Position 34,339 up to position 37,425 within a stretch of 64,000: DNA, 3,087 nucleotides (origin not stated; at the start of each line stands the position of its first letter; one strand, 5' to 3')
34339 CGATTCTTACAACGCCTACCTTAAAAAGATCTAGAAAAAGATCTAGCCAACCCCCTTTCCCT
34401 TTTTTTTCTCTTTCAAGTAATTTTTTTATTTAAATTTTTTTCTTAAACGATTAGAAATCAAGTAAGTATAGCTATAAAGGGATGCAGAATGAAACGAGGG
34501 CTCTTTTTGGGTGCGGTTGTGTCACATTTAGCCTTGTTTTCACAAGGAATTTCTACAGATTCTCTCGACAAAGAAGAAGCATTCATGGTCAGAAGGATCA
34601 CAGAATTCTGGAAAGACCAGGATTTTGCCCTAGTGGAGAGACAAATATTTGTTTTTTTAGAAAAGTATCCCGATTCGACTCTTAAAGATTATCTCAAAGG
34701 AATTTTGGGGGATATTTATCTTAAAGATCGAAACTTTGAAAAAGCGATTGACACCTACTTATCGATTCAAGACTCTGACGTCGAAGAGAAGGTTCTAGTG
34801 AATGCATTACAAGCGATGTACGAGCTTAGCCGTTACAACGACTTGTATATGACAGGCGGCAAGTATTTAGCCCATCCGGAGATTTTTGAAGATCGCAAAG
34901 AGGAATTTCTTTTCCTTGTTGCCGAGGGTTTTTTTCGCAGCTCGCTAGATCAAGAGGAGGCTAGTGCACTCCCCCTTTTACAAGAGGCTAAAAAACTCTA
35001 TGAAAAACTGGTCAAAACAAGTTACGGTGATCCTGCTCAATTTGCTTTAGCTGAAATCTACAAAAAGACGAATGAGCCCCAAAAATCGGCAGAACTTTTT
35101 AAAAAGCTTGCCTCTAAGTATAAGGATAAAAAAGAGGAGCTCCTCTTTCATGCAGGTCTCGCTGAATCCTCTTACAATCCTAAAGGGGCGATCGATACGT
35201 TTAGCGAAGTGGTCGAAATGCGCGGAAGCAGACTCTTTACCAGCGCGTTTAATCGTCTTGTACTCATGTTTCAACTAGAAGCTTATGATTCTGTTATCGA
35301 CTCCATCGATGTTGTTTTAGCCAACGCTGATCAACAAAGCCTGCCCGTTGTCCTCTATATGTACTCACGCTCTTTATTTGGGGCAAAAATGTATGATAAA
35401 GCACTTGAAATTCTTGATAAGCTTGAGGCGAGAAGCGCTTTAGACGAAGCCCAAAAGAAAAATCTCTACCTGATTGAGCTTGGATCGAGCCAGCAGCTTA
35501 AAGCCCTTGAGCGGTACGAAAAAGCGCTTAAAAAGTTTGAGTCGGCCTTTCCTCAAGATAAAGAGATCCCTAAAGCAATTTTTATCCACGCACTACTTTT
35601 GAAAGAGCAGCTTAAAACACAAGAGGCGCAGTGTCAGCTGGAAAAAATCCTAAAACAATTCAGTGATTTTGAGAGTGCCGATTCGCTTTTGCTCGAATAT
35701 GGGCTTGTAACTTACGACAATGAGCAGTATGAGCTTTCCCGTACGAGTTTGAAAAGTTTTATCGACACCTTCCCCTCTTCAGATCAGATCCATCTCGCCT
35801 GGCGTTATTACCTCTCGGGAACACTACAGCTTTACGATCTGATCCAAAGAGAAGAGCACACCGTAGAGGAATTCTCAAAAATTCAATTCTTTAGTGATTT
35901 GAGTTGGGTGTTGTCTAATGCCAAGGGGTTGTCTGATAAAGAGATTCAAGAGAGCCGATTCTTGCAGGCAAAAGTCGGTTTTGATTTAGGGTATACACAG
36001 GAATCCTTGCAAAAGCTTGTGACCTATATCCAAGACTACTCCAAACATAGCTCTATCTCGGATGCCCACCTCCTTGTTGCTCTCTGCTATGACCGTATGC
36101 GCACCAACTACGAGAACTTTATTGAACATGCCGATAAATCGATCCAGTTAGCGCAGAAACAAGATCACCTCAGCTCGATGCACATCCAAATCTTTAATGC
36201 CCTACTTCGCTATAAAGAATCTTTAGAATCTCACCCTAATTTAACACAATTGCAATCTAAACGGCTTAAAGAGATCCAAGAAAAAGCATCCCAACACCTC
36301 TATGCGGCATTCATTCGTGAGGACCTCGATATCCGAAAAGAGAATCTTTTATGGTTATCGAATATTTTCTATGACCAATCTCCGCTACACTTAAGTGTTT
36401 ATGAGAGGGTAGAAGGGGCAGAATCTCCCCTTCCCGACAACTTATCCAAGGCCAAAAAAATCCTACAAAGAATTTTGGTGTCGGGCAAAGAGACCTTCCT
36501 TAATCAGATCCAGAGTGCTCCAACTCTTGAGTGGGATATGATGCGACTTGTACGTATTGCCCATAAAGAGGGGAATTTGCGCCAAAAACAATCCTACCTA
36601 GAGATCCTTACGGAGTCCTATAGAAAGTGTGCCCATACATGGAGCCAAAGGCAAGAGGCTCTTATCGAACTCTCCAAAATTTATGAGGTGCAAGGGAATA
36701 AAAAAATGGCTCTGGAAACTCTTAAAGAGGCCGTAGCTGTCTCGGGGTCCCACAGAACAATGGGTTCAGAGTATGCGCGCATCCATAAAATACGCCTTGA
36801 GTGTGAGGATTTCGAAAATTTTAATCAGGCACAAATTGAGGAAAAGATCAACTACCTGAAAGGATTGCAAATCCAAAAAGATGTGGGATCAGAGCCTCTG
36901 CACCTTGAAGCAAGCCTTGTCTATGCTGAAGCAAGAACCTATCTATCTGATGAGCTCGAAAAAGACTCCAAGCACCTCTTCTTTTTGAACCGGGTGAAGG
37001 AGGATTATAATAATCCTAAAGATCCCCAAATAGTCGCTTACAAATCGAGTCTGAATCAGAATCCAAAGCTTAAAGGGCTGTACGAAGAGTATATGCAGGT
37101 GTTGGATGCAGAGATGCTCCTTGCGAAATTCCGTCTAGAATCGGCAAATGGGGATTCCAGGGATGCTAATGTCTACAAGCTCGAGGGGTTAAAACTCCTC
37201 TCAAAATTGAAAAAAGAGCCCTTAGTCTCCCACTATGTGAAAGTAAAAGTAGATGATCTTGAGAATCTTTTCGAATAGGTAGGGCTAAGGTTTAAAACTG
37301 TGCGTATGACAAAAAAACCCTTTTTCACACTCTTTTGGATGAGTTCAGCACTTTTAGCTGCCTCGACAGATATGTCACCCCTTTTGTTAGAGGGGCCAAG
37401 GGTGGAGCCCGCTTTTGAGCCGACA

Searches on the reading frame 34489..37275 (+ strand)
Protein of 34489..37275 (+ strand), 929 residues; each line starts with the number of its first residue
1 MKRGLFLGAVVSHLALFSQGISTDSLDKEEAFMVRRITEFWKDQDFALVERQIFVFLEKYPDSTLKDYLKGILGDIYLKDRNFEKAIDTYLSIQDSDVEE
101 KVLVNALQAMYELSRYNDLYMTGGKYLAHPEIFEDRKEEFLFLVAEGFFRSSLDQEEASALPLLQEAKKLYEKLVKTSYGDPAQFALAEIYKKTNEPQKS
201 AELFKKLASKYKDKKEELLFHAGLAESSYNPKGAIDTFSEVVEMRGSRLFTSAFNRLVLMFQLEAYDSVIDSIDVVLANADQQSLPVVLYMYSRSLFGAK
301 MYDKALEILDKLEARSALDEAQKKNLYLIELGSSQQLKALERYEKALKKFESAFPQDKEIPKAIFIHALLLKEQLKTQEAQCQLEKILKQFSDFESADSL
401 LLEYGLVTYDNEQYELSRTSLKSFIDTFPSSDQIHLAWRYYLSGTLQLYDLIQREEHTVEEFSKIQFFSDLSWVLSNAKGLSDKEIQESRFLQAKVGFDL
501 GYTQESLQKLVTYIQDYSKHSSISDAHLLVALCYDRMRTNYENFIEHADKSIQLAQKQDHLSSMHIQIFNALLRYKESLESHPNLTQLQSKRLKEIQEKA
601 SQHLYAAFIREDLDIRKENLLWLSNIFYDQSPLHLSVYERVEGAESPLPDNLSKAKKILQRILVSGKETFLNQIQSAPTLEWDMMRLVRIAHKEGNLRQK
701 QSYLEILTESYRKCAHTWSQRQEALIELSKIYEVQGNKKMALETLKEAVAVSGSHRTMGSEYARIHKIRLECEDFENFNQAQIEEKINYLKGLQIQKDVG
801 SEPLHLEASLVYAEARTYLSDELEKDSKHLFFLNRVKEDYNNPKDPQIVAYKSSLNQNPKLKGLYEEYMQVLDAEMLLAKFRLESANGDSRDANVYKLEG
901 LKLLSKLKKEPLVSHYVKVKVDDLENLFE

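Call 36: search_protein_families(library=pfam, proteins=[window:34489-37275:+], max_evalue=0.001)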
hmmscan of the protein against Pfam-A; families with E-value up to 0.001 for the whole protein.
window:34489-37275:+ (929 aa): 6 families
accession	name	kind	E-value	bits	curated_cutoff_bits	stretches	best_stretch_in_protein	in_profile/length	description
PF13428.12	TPR_14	-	5e-11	42.6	23.5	0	723-764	2-43/44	Tetratricopeptide repeat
PF07719.23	TPR_2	-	1.3e-08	34.7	27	0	723-750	2-29/34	Tetratricopeptide repeat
PF13174.12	TPR_6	-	2.3e-08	34.6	26.3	0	183-213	2-32/33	Tetratricopeptide repeat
PF13176.12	TPR_7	-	4.1e-08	33.1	27.9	0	186-215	4-33/36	Tetratricopeptide repeat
PF13432.12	TPR_16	-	2.3e-06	28.3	32.7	0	165-208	14-58/65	Tetratricopeptide repeat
PF14559.12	TPR_19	-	3.8e-05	24.4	25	0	165-213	8-57/68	Tetratricopeptide repeat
